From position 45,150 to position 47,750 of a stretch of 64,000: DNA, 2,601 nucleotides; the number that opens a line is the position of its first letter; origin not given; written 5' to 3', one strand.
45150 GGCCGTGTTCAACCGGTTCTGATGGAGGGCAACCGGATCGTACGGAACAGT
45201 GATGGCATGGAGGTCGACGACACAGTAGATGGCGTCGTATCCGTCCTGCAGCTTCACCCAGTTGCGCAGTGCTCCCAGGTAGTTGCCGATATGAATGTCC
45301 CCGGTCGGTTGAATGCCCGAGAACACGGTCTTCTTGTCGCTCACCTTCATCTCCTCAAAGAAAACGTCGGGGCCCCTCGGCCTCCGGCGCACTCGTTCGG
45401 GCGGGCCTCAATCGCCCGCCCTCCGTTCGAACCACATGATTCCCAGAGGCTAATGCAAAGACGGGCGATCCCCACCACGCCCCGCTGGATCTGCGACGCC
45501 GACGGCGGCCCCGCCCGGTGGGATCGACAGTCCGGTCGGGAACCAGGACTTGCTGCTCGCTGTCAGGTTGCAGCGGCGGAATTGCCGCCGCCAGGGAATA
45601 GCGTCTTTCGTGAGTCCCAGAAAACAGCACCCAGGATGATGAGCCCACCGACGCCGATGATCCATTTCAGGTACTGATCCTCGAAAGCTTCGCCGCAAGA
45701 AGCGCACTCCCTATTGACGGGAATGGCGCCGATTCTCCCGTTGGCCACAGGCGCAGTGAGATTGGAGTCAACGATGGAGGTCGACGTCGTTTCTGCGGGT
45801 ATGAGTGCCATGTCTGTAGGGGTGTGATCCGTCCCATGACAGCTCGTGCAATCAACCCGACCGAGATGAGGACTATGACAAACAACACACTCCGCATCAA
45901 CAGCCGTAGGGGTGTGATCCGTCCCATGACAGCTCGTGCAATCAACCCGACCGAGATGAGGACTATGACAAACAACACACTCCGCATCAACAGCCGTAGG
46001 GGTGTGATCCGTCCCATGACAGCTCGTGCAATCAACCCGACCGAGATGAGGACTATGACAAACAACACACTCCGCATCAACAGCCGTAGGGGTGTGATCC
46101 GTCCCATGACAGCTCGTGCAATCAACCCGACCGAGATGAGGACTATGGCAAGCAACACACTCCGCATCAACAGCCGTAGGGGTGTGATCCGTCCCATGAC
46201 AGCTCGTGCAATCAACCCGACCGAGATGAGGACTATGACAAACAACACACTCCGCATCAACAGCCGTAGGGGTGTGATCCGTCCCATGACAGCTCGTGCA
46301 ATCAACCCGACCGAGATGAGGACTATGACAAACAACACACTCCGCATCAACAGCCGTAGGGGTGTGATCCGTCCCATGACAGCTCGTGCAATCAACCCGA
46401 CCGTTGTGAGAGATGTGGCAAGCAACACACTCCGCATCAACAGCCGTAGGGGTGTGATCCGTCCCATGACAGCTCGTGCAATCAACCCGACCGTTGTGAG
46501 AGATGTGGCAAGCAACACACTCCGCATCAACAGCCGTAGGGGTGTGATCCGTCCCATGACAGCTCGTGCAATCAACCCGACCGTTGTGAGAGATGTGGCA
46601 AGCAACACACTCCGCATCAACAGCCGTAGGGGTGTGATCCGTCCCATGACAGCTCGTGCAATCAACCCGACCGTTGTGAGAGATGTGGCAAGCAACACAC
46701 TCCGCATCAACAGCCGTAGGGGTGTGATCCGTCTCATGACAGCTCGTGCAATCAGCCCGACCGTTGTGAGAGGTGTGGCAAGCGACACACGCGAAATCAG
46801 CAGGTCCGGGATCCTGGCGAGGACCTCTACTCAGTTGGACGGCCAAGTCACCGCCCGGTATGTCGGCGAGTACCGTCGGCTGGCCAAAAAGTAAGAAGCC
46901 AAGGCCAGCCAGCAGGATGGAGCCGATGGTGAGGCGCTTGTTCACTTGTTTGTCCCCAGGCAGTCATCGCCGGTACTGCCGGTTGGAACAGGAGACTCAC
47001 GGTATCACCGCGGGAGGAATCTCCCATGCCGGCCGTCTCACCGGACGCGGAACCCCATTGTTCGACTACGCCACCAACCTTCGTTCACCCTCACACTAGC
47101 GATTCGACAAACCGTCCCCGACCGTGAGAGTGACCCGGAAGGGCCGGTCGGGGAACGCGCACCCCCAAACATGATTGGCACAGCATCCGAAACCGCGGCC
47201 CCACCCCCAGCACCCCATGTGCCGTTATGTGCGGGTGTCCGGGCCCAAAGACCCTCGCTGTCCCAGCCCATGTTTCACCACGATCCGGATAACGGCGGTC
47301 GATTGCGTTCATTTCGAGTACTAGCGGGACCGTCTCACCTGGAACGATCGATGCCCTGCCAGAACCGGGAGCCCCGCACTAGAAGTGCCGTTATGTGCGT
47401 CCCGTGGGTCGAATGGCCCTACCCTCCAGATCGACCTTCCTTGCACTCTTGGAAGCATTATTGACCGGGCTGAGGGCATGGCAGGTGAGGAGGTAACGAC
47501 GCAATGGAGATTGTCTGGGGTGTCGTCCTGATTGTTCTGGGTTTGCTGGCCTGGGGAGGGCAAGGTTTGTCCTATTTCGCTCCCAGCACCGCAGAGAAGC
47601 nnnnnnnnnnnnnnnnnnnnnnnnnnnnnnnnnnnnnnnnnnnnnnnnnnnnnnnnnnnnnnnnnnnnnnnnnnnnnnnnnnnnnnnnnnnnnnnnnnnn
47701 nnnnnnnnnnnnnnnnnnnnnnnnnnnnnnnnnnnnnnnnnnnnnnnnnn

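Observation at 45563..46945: Membrane-anchored protein built from eleven near-perfect 90-nt tandem repeats encoding 22 CxxCH motifs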

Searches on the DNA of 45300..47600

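Call 65: search_rna_families(source=window, start=45300, end=47600, threshold=evalue, max_evalue=1)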
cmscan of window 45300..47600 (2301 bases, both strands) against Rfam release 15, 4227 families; matches with E-value up to 1: 1.
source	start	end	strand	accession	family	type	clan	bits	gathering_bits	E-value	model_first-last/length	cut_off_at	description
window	45634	45679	+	RF01138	sR23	Gene; snRNA; snoRNA; CD-box;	-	19.4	45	0.065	1-54/54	no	Small nucleolar RNA sR23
